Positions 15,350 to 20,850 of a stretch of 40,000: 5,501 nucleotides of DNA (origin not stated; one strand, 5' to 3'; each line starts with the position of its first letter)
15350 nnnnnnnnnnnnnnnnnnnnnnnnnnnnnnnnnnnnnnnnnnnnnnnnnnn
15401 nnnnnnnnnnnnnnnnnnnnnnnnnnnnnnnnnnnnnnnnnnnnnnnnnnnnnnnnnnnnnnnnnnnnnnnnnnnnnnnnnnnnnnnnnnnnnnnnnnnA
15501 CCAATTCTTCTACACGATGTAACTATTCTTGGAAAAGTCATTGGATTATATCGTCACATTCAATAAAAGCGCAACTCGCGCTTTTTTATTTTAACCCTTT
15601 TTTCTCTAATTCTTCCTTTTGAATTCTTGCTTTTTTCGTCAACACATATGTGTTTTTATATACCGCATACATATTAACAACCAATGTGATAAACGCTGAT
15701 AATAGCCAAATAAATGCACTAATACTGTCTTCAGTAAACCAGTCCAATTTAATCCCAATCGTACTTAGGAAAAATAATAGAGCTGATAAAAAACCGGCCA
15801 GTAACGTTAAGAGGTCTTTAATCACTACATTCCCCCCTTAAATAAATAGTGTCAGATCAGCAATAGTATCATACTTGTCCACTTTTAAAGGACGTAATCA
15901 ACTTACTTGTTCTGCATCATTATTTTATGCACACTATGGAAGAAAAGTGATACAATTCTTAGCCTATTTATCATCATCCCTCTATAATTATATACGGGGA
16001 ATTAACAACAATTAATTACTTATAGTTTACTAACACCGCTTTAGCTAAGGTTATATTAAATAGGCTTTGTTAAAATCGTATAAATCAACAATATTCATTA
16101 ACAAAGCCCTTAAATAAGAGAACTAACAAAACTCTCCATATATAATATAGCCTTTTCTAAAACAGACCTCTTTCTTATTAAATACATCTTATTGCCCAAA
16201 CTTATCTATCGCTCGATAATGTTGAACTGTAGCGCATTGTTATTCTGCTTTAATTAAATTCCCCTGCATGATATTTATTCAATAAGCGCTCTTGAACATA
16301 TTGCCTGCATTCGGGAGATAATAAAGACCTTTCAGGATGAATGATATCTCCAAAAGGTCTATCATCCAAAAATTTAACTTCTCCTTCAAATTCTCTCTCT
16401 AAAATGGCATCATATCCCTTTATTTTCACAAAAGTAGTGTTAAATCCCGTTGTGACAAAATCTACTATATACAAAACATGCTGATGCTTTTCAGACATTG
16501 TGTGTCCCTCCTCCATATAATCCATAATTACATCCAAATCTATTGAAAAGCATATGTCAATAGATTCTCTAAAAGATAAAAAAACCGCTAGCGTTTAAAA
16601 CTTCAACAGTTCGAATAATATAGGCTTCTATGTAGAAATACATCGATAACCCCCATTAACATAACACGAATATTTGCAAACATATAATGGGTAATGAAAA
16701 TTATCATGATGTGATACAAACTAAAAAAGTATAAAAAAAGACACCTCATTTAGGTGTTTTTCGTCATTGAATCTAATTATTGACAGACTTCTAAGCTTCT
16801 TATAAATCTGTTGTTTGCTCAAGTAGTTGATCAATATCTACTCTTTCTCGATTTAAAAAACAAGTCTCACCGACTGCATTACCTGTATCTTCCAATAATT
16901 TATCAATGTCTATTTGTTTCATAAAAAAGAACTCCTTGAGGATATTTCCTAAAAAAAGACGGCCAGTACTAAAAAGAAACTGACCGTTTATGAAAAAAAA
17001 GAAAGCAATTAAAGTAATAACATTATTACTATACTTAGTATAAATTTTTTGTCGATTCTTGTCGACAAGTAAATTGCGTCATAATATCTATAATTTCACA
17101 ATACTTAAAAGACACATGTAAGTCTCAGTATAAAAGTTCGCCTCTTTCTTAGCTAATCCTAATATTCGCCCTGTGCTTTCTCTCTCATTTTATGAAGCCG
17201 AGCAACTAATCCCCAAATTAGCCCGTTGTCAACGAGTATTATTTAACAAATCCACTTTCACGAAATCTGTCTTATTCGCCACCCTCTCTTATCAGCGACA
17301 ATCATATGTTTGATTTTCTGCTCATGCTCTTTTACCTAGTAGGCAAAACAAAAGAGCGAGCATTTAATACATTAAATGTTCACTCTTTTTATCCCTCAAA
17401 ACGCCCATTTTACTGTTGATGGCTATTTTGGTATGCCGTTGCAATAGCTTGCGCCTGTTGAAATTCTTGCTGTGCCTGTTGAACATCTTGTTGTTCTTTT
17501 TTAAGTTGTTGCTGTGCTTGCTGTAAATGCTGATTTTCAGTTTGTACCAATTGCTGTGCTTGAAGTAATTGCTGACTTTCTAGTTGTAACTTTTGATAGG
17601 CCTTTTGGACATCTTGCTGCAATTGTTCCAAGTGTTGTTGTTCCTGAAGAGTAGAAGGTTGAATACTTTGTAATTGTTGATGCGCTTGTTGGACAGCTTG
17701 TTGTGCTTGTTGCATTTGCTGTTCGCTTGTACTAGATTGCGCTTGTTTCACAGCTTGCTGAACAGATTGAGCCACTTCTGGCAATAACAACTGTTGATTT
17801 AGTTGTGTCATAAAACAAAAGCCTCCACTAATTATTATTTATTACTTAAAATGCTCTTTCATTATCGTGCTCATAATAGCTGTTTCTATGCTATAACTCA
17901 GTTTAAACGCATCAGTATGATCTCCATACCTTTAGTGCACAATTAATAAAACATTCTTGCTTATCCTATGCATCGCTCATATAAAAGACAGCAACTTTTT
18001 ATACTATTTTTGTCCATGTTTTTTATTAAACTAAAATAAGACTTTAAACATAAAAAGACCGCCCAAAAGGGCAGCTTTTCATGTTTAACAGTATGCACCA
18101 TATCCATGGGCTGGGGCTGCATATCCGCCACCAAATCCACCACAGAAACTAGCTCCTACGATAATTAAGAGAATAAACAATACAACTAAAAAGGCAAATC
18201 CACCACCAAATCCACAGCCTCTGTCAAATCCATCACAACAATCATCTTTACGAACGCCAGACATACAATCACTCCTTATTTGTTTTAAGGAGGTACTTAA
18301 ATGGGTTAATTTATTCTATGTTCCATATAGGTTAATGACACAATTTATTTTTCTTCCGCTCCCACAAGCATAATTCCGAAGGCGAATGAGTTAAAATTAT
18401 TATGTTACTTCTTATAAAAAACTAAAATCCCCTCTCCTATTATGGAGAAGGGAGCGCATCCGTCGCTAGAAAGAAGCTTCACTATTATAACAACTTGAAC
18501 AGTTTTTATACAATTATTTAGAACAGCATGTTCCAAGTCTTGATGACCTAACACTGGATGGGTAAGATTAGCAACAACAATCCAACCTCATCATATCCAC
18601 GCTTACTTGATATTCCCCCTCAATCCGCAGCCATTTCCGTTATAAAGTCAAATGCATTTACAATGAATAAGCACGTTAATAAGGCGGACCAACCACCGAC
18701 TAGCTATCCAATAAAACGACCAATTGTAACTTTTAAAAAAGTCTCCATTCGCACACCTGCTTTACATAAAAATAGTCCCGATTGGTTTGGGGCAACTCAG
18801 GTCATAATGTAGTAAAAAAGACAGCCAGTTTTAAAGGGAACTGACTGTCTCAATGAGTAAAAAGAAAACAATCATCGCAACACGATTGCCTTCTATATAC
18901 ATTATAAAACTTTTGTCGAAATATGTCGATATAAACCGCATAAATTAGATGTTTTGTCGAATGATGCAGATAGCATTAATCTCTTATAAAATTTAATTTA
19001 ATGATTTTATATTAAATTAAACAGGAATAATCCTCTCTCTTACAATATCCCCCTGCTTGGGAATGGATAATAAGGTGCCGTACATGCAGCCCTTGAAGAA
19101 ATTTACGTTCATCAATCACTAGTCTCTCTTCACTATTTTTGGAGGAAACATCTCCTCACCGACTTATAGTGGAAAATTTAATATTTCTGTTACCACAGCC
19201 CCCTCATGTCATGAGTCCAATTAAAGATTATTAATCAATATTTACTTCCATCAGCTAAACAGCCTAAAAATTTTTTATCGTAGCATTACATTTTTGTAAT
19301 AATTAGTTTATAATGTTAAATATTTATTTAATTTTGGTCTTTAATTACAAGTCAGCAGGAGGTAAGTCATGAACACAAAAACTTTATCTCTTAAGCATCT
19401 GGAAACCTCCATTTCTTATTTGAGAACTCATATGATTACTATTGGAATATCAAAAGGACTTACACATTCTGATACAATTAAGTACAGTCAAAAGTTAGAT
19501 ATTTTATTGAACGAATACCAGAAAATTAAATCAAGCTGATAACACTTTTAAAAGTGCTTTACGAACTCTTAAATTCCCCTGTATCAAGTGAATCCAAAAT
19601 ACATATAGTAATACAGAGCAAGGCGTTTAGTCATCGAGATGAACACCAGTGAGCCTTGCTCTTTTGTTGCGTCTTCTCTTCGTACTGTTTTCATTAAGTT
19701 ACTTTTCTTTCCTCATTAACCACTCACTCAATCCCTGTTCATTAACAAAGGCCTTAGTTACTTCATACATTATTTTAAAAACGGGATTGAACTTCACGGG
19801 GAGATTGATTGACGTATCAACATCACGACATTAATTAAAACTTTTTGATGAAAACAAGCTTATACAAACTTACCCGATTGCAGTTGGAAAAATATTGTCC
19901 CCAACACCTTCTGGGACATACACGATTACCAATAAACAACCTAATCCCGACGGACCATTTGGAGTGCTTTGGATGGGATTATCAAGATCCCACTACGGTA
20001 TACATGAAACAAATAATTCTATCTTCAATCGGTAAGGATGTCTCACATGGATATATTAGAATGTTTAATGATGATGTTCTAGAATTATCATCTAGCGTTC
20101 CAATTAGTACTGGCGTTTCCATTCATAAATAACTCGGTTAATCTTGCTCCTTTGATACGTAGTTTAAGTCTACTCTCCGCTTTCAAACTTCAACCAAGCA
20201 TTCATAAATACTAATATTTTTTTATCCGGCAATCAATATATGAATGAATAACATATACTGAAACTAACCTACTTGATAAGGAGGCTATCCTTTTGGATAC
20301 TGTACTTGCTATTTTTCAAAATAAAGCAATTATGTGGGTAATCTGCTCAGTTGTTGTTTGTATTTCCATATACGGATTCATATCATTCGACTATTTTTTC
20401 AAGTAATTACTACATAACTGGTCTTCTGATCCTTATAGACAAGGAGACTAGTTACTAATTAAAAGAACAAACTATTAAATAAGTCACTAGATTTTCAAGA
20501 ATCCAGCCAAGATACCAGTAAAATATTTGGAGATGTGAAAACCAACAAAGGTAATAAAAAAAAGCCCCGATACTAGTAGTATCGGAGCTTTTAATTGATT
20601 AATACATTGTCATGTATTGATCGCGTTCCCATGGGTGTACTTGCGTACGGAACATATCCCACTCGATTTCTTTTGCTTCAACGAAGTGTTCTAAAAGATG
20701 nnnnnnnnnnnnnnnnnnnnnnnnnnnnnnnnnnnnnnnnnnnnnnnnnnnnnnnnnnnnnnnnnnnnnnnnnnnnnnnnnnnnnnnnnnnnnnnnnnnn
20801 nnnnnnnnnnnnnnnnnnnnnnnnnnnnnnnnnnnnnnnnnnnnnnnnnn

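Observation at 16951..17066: Module A: tandem Spo0A-like boxes, promoter, ~80-nt structured RNA and terminator, directly fused to a 40-aa ORF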

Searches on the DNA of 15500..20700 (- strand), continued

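Call 50: search_with_rna_model(model_id=R1, sources=[L309, L310, window, L053, L163, L019, L026, L046, L028, L033, L034, L047], max_evalue=5)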
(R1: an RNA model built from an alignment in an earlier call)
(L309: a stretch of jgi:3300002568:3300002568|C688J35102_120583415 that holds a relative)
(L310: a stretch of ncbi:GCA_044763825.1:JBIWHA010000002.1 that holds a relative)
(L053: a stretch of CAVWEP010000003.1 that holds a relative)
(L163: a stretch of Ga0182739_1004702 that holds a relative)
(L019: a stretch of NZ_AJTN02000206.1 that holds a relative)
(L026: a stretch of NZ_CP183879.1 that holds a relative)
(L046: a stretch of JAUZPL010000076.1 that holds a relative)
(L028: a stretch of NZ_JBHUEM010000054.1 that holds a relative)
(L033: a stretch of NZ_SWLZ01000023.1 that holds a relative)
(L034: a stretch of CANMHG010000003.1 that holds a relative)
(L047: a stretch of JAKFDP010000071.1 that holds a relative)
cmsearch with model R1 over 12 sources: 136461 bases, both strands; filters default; matches with E-value up to 5: 16.
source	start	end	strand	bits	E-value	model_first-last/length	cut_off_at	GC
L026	7317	7406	+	98.1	8.5e-15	1-86/86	no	0.44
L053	2692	2778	+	90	2.3e-13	1-86/86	no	0.34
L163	8135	8219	-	86.7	8.5e-13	1-86/86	no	0.27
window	16952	17036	-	84.3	2.3e-12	1-86/86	no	0.26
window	18814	18899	-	83.2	3.6e-12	1-86/86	no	0.35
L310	9888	9972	+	83.1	3.6e-12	1-86/86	no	0.28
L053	4784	4866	+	81.7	6.3e-12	1-86/86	no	0.31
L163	9833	9918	-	81.7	6.6e-12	1-86/86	no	0.36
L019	4961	5045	+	67.6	1.9e-09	1-86/86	no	0.41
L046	5128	5216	-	53.7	5.4e-07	1-86/86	no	0.28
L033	7304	7423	-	20.1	0.43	1-86/86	no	0.32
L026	5481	5517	+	18.1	0.98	50-85/86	no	0.43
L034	5074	5151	-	16.6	1.8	1-86/86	no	0.26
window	20328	20399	+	16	2.3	1-86/86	no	0.31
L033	7382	7448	+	15.5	2.8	1-86/86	no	0.33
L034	4570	4654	-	14.3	4.6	1-86/86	no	0.28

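Call 56: search_dna_similar(query=window:16940-17075:-, collection=phages, mode=distant, max_evalue=0.01)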
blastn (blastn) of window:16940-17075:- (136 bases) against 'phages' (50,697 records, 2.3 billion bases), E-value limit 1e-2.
Records with a match: 3; places in all: 3; records where one place covers at least 80% of the query: 0.
Best place of each record, by identity: 90-95% 3.
By first word of the organism name: Tenacibaculum 3.
By host as written in the record: Tenacibaculum maritimum 3.
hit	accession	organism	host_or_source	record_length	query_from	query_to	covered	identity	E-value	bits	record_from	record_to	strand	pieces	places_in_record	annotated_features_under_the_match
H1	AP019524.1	Tenacibaculum phage PTm1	Tenacibaculum maritimum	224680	26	60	26%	91.7%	9e-3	46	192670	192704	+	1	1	hypothetical protein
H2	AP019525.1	Tenacibaculum phage PTm5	Tenacibaculum maritimum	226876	26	60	26%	91.7%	9e-3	46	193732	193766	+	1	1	hypothetical protein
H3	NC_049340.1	Tenacibaculum phage PTm1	Tenacibaculum maritimum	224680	26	60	26%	91.7%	9e-3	46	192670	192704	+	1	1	hypothetical protein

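Call 57: search_dna_similar(query=window:18810-18940:-, collection=plasmids, mode=distant, max_evalue=0.01)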
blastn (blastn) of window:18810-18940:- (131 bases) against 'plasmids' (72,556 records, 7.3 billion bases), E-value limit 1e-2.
No match.
